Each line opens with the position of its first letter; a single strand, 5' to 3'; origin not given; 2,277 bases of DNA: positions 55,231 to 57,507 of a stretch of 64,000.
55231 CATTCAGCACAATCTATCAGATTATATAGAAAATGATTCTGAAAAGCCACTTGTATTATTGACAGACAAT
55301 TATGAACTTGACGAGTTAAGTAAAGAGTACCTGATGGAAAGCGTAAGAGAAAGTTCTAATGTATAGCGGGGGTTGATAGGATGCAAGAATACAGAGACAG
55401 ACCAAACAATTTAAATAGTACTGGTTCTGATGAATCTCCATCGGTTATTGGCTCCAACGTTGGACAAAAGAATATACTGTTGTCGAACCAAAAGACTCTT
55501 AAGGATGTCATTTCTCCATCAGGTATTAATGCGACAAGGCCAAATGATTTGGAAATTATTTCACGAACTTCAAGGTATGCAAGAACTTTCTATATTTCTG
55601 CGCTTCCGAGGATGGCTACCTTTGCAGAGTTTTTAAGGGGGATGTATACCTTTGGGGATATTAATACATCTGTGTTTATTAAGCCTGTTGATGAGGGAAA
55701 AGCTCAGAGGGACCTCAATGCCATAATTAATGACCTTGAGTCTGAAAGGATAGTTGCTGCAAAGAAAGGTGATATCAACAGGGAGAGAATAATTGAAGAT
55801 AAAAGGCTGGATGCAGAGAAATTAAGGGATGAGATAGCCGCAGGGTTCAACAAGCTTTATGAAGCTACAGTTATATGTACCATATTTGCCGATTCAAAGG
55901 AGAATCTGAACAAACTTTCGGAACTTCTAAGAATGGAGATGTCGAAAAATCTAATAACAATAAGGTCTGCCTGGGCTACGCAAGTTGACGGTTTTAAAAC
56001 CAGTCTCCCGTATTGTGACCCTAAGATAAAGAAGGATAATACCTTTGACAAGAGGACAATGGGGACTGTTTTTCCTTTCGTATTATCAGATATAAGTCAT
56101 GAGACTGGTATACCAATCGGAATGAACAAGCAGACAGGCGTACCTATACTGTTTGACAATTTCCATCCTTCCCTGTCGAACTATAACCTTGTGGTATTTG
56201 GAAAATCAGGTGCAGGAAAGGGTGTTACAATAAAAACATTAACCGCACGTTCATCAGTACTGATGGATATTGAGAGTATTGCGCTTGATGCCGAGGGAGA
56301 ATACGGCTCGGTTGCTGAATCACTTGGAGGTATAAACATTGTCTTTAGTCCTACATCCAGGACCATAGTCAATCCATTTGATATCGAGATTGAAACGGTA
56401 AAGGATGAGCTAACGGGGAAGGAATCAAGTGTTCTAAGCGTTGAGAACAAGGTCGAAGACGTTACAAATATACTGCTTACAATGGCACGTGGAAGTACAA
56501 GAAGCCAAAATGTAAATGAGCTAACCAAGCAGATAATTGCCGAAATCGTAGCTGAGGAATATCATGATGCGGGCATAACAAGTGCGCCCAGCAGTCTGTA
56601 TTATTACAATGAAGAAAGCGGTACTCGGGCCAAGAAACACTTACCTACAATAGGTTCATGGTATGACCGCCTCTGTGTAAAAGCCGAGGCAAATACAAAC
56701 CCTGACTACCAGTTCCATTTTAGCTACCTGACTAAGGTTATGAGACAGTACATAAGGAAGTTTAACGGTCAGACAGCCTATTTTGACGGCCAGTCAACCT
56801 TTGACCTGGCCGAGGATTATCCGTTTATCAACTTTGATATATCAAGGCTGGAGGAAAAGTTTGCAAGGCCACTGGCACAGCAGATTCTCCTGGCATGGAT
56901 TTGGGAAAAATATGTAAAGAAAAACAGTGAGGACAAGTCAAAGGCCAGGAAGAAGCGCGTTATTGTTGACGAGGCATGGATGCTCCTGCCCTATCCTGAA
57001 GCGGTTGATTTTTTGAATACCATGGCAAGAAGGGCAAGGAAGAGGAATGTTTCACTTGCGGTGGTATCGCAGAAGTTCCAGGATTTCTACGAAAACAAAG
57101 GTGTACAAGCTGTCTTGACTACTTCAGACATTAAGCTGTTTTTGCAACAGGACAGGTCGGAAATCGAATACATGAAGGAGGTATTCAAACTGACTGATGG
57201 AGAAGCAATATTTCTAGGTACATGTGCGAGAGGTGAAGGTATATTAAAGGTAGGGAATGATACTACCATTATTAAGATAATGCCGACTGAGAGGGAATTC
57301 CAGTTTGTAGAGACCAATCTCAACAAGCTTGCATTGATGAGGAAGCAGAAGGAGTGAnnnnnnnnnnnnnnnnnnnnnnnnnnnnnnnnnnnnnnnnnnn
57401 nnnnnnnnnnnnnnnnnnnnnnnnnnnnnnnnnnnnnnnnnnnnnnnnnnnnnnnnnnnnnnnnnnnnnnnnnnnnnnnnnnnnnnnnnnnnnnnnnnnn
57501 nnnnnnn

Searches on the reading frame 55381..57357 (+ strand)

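Call 27: search_protein_families(library=pfam, proteins=[window:55381-57357:+], max_evalue=0.001)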
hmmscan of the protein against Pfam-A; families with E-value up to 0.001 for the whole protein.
window:55381-57357:+ (658 aa): 3 families
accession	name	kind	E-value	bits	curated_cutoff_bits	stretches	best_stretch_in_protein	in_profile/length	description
PF19044.6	P-loop_TraG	-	8.3e-16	58.1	25.8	1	252-609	9-339/413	TraG P-loop domain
PF12846.13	AAA_10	-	1.3e-07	31.4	27.5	1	518-575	235-291/362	AAA-like domain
PF01935.23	DUF87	-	1.4e-07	32.3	23.2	1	251-390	9-145/220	Helicase HerA, central domain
